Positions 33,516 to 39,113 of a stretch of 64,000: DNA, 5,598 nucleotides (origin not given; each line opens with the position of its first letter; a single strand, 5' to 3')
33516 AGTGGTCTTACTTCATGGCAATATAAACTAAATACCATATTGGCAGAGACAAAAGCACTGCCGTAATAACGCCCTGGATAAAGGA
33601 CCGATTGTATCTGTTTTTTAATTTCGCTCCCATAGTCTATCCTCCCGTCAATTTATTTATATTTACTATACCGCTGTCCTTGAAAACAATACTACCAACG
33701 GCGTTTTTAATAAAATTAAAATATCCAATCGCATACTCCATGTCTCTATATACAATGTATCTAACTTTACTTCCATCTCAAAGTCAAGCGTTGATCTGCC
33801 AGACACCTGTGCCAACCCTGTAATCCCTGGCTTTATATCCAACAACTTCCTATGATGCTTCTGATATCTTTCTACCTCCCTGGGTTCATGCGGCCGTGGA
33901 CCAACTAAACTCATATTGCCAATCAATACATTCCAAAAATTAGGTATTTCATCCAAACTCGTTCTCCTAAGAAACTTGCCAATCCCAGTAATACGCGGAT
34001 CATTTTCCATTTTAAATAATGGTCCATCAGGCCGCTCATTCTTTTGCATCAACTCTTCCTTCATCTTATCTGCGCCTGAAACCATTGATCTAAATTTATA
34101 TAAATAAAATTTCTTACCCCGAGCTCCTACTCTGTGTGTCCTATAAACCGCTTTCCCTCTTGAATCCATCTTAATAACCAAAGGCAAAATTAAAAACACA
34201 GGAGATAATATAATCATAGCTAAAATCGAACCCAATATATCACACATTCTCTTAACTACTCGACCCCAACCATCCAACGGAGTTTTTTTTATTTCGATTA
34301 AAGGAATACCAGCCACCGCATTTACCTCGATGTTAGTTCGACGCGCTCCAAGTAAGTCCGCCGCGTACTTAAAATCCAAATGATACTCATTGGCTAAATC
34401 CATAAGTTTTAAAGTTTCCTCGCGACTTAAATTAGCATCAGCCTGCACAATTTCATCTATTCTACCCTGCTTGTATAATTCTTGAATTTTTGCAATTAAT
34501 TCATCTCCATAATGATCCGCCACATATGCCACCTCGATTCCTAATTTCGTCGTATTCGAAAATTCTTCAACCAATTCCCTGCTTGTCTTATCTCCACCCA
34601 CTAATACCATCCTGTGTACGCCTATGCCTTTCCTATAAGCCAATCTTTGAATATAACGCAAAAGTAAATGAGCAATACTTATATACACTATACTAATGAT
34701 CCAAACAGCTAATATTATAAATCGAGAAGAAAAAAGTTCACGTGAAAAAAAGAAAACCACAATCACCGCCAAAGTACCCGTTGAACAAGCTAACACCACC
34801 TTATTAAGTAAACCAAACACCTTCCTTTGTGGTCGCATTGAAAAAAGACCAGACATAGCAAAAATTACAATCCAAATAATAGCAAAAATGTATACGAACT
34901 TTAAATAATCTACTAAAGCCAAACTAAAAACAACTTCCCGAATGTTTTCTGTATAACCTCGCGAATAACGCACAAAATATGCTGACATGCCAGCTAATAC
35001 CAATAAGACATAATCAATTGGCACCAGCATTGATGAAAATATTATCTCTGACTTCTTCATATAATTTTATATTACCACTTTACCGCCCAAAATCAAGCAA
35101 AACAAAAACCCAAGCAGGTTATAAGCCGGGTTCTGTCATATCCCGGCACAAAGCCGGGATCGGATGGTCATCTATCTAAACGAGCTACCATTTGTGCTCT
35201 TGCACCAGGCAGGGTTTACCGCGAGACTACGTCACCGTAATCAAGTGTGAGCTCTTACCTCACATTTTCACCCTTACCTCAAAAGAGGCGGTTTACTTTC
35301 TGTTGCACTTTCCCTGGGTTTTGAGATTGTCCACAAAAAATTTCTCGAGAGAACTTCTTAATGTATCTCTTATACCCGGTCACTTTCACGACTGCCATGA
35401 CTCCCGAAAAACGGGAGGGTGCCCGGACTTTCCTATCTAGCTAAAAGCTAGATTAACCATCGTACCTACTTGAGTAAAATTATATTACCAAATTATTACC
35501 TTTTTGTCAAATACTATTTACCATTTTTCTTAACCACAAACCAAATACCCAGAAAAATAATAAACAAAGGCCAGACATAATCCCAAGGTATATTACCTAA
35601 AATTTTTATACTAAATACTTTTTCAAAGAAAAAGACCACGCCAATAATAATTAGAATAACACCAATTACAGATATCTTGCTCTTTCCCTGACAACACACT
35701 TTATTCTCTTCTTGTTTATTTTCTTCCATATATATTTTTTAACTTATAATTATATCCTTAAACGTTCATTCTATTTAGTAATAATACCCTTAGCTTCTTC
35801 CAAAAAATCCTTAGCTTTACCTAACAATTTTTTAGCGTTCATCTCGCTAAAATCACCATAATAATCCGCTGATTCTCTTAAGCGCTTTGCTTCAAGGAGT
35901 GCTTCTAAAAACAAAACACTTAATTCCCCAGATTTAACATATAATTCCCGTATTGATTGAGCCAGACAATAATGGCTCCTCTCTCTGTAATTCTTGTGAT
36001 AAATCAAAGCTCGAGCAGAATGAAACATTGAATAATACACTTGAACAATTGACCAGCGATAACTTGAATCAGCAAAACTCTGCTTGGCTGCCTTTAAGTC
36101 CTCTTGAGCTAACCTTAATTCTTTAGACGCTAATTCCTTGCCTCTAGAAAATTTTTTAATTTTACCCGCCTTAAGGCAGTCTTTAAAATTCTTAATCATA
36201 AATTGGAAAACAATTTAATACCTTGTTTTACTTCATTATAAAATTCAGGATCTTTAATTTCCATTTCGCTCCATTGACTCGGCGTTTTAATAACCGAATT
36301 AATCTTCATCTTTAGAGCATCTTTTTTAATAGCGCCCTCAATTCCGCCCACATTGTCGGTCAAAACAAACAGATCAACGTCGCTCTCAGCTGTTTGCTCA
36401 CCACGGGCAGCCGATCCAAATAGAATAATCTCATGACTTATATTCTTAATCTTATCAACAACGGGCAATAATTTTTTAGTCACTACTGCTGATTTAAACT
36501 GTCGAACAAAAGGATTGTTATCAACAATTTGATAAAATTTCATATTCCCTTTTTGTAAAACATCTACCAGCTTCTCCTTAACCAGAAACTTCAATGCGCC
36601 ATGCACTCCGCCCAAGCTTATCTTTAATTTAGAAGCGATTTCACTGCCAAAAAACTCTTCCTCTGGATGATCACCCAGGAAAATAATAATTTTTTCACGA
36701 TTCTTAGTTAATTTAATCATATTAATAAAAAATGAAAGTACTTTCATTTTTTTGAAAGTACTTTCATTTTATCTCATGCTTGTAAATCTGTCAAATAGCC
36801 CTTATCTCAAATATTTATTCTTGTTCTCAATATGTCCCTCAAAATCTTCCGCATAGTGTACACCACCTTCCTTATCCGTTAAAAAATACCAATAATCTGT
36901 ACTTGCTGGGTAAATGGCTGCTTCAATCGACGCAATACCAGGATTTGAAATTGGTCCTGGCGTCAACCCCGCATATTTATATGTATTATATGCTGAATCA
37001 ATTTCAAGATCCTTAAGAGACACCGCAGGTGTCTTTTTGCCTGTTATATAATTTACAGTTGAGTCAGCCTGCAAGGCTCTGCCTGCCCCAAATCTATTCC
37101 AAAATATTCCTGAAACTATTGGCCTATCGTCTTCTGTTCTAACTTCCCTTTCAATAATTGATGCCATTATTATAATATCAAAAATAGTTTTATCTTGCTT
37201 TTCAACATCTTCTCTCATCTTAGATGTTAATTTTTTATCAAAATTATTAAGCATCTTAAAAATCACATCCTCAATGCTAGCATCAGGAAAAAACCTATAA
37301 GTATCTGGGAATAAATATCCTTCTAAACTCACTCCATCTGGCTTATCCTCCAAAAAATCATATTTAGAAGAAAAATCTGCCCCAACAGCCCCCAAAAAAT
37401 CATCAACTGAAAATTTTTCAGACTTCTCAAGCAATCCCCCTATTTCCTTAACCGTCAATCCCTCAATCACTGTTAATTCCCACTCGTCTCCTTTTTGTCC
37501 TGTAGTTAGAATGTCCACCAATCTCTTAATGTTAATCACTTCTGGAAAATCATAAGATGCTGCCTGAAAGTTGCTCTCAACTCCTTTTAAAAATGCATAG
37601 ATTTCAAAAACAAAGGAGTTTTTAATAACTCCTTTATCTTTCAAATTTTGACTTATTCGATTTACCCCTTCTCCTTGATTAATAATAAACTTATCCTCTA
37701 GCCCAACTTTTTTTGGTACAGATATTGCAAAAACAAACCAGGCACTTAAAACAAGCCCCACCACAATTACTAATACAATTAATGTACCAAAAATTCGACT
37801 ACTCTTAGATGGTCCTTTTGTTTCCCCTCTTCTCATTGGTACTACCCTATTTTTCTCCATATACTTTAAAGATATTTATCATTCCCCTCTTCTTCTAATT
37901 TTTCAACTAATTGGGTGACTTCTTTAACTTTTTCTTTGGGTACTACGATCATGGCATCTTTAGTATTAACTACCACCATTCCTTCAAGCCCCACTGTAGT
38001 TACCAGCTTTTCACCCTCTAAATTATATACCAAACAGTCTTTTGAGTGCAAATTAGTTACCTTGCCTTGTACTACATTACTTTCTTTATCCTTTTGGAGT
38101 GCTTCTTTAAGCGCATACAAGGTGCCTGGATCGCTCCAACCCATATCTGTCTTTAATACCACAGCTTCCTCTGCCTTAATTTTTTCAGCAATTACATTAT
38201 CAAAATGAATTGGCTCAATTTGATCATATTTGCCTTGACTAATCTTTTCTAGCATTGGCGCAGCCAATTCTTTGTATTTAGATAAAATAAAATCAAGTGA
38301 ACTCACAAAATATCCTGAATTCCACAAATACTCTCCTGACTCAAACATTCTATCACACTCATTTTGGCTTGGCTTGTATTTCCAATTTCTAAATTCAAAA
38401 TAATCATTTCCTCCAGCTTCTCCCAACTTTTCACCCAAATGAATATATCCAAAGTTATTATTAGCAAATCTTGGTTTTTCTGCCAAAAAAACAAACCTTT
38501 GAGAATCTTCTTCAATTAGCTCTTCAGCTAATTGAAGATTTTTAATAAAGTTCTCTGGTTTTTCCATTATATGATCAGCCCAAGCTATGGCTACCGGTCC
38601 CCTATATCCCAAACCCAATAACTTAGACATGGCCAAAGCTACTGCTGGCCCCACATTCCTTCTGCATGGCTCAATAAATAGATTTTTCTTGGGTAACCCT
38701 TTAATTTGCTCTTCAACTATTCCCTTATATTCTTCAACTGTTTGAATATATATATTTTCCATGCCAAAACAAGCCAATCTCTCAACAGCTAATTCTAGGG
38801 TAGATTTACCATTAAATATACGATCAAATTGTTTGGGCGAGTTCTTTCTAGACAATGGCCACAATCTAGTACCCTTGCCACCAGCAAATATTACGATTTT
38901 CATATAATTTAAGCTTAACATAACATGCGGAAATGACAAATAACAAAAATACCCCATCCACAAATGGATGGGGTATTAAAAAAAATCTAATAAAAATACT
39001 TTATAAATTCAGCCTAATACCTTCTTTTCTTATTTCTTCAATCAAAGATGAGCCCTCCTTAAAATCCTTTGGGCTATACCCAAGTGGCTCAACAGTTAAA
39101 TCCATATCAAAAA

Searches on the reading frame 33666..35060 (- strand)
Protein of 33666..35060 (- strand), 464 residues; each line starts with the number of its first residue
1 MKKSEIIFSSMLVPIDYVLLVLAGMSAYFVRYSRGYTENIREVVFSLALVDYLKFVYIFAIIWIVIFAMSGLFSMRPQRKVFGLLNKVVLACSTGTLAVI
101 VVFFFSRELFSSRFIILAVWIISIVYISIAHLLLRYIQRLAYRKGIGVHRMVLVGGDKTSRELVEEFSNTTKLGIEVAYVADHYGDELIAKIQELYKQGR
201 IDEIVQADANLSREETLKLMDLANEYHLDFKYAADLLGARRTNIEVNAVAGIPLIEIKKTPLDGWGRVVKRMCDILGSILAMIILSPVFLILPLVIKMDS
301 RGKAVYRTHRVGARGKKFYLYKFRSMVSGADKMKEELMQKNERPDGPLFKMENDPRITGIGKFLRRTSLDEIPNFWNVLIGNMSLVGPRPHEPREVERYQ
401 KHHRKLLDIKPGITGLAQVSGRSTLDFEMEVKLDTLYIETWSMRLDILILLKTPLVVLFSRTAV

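Call 16: search_protein_families(library=pfam, proteins=[window:33666-35060:-], max_evalue=0.001)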
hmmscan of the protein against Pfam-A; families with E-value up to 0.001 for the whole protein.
window:33666-35060:- (464 aa): 2 families
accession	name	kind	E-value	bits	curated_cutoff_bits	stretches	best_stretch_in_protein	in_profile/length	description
PF02397.22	Bac_transf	-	2e-63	213.6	27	1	270-458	1-178/179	Bacterial sugar transferase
PF13727.12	CoA_binding_3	-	6.9e-08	33.1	25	1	71-206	4-135/175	CoA-binding domain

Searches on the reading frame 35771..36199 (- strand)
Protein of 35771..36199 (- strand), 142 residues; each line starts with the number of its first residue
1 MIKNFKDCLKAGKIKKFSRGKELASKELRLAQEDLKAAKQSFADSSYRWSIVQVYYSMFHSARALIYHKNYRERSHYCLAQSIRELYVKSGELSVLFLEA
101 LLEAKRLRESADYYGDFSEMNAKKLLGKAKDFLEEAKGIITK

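Call 9: search_protein_families(library=pfam, proteins=[window:35771-36199:-], max_evalue=0.001)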
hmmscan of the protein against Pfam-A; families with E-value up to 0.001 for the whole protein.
window:35771-36199:- (142 aa): 1 family
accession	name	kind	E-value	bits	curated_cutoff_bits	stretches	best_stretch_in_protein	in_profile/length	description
PF05168.19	HEPN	-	1.7e-14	54.4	22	1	28-137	5-115/117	HEPN domain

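Call 84: search_protein_families(library=padloc, proteins=[window:35771-36199:-], max_evalue=0.001)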
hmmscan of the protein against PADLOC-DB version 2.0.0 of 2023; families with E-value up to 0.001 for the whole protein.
window:35771-36199:- (142 aa): 0 families

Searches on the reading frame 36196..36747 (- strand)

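Call 9: search_protein_families(library=pfam, proteins=[window:36196-36747:-], max_evalue=0.001)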
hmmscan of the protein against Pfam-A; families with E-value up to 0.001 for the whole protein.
window:36196-36747:- (183 aa): 4 families
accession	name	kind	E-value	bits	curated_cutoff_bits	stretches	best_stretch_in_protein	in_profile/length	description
PF18765.7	Polbeta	-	9.4e-10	39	26.9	1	100-181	10-89/93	Polymerase beta, Nucleotidyltransferase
PF01909.29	NTP_transf_2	-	3.5e-09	37.4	21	1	93-135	4-45/93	Nucleotidyltransferase domain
PF14502.12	HTH_41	-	3.8e-05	23.5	25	1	35-69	10-44/48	Helix-turn-helix domain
PF22600.2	MTPAP-like_central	-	0.00051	20.6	27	1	89-141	25-76/139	Poly(A) RNA polymerase, mitochondrial-like, central palm domain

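Call 84: search_protein_families(library=padloc, proteins=[window:36196-36747:-], max_evalue=0.001)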
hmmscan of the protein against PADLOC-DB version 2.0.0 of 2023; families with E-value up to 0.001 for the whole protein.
window:36196-36747:- (183 aa): 11 families
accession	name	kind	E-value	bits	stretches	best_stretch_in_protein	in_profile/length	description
PDLC04368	PDC-M05A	-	1.7e-20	71.7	1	13-179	11-186/201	-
PDLC04372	PDC-M05A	-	3e-10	38.6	1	36-180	3-156/167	-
PDLC04369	PDC-M05A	-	2.5e-09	35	1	17-136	15-135/201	-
PDLC04903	PDC-S09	-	8.8e-09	33.6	1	105-135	27-58/108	-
PDLC04904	PDC-S09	-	1.6e-07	29.4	1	105-131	26-52/104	-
PDLC04778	PDC-M70A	-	3.8e-07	27.7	1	83-150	26-93/355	-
PDLC04902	PDC-S09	-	6.5e-07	27.6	1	106-131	23-48/97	-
PDLC04906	PDC-S09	-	9e-07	27.2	1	105-130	25-50/98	-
PDLC04907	PDC-S09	-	1.8e-06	26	1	104-132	27-55/114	-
PDLC01438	Csa3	-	0.00029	19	1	15-92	148-218/305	"CAS-I,CAS-II,CAS-III,CAS-IV,CAS-V,CAS-VI; associated_signaling"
PDLC04371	PDC-M05A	-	0.00038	18.1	1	14-133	30-155/211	-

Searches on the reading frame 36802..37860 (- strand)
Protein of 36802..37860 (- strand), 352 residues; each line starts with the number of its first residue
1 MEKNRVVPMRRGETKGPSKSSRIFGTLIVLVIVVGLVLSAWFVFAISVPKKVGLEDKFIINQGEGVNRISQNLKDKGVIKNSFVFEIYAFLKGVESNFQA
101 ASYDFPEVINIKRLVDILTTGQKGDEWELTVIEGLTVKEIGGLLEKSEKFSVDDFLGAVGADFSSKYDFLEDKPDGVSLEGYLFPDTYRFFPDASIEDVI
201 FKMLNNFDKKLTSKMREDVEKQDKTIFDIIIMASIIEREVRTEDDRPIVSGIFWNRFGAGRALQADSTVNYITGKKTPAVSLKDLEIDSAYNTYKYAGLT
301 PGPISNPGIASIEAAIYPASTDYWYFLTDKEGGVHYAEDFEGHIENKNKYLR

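Call 9: search_protein_families(library=pfam, proteins=[window:36802-37860:-], max_evalue=0.001)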
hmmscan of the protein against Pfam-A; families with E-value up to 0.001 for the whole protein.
window:36802-37860:- (352 aa): 1 family
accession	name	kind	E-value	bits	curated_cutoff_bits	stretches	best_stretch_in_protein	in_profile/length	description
PF02618.21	YceG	-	4.5e-78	262.9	32.4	1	59-349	2-275/275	YceG-like family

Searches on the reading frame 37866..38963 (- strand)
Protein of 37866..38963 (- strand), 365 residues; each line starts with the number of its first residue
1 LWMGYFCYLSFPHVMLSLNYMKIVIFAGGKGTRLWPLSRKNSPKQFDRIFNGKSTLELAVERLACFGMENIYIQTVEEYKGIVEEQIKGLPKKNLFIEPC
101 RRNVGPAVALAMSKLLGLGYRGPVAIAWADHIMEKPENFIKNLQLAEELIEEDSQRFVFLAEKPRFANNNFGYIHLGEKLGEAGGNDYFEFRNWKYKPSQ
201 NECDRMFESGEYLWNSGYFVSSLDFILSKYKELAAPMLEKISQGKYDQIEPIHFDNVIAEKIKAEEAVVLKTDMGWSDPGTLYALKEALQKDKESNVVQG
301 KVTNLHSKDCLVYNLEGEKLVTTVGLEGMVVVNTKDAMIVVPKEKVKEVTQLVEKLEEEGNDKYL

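Call 9: search_protein_families(library=pfam, proteins=[window:37866-38963:-], max_evalue=0.001)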
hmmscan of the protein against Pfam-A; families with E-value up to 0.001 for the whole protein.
window:37866-38963:- (365 aa): 3 families
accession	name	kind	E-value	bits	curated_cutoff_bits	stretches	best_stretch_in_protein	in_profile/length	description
PF00483.29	NTP_transferase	-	1.6e-25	90.6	21.2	1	23-294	2-244/245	Nucleotidyl transferase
PF22640.1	ManC_GMP_beta-helix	-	2.1e-13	50.4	27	1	300-356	1-55/55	MannoseP isomerase/GMP-like beta-helix domain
PF12804.13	NTP_transf_3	-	0.00016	22.3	27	0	24-76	2-47/160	MobA-like NTP transferase domain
